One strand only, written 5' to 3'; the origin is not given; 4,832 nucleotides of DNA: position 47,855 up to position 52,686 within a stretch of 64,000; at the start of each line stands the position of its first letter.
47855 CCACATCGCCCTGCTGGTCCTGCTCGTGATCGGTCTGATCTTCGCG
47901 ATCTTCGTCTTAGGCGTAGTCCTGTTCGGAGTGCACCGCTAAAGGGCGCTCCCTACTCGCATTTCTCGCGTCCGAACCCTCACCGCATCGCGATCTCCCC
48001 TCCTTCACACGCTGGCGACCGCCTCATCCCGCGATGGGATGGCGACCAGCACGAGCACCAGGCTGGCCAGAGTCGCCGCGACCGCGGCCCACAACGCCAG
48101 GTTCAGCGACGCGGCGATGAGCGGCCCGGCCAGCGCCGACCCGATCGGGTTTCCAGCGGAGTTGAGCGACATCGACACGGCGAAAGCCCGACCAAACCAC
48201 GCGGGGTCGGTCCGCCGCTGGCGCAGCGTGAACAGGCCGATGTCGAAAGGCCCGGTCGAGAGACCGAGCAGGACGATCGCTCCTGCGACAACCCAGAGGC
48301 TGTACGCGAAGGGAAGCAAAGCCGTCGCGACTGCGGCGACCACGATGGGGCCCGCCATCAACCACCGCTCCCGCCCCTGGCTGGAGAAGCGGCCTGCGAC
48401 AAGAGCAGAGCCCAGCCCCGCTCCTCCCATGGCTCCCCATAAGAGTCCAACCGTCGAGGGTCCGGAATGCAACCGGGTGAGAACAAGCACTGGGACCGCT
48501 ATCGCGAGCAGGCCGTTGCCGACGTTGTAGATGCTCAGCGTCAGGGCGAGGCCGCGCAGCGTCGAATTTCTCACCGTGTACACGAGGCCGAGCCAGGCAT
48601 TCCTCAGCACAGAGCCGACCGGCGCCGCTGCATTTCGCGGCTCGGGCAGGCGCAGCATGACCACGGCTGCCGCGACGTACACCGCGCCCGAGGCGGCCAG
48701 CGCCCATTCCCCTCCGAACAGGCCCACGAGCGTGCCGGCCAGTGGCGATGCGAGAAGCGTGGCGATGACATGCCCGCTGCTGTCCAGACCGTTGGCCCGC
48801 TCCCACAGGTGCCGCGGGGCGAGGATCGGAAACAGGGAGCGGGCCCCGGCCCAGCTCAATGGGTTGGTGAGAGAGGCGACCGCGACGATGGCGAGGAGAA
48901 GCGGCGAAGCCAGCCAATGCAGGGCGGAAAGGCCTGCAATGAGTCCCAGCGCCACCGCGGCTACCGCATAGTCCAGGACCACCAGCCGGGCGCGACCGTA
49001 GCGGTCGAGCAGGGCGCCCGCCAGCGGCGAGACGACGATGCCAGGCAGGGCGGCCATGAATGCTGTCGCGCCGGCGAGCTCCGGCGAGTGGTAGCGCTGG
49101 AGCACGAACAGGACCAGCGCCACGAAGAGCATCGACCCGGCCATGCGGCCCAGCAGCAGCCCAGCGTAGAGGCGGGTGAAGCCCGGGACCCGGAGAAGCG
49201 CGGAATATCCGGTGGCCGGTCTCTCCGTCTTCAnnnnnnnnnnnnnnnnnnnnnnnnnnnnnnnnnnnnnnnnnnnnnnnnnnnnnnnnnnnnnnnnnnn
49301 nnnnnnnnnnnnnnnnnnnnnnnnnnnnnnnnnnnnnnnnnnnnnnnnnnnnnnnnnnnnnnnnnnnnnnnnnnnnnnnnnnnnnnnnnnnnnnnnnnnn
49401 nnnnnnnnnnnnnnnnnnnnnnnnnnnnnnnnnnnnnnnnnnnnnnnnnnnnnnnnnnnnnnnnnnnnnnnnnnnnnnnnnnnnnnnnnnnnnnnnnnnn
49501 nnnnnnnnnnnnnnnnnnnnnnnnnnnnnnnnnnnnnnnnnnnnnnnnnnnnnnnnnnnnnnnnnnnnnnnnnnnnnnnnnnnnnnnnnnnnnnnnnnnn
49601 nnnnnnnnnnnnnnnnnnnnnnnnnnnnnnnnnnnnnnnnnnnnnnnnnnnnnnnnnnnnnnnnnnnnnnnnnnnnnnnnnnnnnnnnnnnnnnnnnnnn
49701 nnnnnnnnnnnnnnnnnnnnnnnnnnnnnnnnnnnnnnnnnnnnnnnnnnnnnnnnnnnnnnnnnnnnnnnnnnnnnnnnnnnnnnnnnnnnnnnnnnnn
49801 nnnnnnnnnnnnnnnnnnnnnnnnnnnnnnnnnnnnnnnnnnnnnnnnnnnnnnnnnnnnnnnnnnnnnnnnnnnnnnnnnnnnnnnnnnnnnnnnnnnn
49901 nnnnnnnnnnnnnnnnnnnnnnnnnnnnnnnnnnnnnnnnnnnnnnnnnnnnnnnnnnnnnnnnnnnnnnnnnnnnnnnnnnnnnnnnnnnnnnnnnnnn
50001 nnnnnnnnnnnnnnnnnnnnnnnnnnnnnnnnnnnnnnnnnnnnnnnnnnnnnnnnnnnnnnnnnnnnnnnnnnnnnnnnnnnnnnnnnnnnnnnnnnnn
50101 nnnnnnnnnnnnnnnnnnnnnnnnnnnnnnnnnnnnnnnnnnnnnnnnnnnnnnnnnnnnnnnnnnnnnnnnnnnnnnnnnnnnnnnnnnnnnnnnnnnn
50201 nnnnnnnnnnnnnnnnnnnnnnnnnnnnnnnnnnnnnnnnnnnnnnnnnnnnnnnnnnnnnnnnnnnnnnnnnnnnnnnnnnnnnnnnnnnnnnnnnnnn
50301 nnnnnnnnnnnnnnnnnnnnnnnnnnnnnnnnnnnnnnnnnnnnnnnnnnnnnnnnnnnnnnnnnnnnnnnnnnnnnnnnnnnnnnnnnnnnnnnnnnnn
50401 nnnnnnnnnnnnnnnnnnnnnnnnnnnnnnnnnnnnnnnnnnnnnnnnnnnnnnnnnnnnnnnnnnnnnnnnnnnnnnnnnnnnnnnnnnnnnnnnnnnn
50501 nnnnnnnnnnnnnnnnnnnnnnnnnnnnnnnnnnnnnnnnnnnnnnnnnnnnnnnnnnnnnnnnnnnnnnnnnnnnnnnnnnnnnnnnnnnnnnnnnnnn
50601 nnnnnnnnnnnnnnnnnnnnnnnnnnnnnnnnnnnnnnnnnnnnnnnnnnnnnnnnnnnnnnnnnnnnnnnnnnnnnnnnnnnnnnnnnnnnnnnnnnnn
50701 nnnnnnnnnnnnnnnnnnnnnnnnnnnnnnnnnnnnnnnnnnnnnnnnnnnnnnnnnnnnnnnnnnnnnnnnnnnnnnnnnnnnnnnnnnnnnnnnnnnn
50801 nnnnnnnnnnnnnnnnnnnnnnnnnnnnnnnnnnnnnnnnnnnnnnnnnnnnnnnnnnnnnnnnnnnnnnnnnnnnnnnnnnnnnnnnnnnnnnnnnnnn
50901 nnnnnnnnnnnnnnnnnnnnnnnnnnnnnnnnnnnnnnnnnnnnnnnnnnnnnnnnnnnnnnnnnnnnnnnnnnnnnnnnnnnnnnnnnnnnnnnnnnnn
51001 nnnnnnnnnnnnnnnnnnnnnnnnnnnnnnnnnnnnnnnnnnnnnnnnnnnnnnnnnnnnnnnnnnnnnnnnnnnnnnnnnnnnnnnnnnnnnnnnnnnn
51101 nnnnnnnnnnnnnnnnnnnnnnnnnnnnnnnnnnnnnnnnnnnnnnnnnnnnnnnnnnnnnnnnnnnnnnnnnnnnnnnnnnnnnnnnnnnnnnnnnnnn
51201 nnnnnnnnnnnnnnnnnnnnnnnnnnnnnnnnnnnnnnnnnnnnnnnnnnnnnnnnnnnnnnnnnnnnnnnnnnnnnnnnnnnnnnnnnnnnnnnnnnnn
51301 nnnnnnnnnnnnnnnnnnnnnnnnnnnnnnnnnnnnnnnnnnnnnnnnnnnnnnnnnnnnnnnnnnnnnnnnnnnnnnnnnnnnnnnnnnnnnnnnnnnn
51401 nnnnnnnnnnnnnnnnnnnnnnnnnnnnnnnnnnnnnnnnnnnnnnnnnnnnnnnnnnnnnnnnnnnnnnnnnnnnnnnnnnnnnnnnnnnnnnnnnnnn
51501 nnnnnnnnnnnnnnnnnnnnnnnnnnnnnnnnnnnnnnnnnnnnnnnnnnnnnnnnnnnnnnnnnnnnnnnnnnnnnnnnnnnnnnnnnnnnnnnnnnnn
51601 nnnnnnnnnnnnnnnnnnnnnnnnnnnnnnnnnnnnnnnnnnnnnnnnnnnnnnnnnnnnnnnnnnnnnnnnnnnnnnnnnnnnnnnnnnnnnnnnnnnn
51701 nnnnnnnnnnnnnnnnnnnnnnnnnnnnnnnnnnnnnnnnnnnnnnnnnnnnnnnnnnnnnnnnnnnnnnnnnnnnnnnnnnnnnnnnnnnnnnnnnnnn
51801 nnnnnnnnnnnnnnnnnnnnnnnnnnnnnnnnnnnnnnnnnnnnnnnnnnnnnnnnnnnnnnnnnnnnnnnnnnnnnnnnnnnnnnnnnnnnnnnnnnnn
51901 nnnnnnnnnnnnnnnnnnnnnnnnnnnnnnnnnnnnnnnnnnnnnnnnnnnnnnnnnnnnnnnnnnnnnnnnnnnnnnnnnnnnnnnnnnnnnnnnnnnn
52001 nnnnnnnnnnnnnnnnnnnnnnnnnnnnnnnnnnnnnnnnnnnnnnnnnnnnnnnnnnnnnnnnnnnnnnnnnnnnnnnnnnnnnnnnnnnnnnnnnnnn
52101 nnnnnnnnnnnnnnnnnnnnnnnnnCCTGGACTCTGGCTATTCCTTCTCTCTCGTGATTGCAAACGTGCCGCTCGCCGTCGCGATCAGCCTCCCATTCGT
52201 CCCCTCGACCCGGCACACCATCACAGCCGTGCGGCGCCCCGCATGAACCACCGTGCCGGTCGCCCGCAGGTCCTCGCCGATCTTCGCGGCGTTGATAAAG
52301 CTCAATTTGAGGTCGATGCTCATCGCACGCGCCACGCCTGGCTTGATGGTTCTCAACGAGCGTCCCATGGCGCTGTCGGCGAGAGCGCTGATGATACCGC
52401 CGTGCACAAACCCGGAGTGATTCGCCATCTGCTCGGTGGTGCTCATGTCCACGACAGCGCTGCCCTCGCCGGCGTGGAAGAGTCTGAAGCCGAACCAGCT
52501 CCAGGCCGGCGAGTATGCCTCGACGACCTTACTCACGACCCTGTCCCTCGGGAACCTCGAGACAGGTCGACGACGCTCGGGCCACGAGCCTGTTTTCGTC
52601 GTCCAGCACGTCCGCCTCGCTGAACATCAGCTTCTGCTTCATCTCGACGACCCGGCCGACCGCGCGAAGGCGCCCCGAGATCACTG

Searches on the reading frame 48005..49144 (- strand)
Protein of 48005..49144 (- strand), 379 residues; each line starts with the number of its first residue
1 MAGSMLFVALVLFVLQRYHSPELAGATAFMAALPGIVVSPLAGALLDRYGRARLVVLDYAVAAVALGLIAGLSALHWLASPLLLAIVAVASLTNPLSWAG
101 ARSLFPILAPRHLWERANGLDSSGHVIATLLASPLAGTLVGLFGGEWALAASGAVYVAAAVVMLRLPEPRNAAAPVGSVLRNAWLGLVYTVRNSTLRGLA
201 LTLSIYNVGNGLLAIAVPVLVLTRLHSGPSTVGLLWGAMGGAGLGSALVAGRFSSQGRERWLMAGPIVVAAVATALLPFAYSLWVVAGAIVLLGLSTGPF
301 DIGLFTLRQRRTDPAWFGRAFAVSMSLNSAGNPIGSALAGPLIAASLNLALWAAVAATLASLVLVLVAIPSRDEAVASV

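Call 12: search_protein_families(library=pfam, proteins=[window:48005-49144:-], max_evalue=0.00001)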
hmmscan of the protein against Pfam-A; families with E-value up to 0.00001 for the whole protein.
window:48005-49144:- (379 aa): 2 families
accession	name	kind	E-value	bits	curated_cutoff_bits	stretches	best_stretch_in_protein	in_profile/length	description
PF07690.21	MFS_1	-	1.8e-30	106.5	33.4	2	1-323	10-334/347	Major Facilitator Superfamily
PF05977.19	MFS_3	-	1.8e-08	33.8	27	1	30-374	53-400/524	Transmembrane secretion effector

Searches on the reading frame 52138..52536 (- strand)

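Call 67: search_protein_families(library=pfam, proteins=[window:52138-52536:-], max_evalue=0.00001)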
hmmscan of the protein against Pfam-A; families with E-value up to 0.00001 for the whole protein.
window:52138-52536:- (132 aa): 2 families
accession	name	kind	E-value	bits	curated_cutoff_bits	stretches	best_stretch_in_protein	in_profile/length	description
PF03061.28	4HBT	-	4.6e-15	56.1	20.6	1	42-118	2-78/79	Thioesterase superfamily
PF13622.12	4HBT_3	-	4.6e-08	33.6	24.3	1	41-126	9-83/83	Acyl-CoA thioesterase N-terminal domain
